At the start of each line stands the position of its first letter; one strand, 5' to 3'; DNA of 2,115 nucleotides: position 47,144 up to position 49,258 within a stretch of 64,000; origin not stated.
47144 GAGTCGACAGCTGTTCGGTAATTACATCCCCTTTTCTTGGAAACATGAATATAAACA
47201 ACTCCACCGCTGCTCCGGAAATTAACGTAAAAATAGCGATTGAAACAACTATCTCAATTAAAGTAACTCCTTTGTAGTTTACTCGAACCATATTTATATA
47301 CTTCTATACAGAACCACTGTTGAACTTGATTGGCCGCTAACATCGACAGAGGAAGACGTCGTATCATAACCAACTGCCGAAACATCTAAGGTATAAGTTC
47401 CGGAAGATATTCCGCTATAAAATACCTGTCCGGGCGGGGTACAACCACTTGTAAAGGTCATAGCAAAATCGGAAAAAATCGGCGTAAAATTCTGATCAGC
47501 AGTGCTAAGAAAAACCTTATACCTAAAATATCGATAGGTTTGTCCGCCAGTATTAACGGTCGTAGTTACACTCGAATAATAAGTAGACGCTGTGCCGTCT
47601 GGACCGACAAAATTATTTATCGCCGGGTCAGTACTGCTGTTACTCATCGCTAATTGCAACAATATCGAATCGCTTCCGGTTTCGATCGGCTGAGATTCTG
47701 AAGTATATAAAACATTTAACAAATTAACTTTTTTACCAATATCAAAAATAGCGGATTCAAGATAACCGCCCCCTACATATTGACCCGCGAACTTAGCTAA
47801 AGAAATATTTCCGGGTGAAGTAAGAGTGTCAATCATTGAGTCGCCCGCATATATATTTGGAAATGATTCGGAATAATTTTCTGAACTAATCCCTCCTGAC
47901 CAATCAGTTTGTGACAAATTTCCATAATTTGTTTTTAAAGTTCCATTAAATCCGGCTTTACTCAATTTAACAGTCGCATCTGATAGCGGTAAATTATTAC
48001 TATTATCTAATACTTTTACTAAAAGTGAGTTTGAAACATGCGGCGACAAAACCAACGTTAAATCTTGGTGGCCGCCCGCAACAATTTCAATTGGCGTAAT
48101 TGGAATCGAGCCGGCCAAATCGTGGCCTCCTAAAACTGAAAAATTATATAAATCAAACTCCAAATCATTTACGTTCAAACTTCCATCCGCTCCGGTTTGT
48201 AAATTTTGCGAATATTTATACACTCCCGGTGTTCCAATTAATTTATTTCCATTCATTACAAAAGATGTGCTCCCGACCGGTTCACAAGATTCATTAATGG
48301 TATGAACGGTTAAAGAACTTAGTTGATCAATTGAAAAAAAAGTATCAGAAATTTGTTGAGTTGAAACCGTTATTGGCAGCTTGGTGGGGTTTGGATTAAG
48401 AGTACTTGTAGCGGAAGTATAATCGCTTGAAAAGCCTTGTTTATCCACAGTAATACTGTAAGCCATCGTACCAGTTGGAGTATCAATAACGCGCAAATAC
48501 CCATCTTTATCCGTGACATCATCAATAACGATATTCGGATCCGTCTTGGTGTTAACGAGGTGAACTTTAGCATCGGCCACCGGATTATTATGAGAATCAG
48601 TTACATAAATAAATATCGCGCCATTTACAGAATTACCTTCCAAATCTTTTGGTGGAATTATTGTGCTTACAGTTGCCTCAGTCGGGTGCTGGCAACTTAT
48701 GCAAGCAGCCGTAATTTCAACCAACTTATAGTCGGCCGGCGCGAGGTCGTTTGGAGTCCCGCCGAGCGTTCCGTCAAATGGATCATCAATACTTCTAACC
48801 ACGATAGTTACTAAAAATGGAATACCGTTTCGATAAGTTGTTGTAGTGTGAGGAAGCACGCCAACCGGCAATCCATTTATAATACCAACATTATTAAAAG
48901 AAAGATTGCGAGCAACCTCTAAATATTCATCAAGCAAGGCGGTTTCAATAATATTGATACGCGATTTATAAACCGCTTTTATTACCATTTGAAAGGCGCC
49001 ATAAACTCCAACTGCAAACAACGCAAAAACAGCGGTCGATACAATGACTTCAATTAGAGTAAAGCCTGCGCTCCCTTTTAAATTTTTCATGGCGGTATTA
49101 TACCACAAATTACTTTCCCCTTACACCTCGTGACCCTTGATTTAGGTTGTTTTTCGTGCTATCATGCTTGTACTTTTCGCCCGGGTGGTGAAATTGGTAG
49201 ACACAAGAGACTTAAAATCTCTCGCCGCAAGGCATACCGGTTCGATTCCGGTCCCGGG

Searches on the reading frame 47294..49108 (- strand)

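Call 7: search_protein_families(library=pfam, max_evalue=0.01, proteins=[window:47294-49108:-])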
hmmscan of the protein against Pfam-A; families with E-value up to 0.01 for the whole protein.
window:47294-49108:- (604 aa): 5 families
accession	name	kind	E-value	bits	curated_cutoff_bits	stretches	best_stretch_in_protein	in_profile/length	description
PF13620.12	CarboxypepD_reg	-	1.1e-12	48.6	32.3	2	168-236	5-69/82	Carboxypeptidase regulatory-like domain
PF13715.12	CarbopepD_reg_2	-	1.1e-07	32.2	32.2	1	567-598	41-72/88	CarboxypepD_reg-like domain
PF07963.17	N_methyl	-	2.7e-06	27.1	21.2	1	11-36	2-27/27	Prokaryotic N-terminal methylation motif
PF17802.7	SpaA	-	5.9e-05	23.6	23.1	0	167-214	5-53/91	Prealbumin-like fold domain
PF02369.22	Big_1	-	0.0011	19.4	34.9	1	167-231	23-86/93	Bacterial Ig-like domain (group 1)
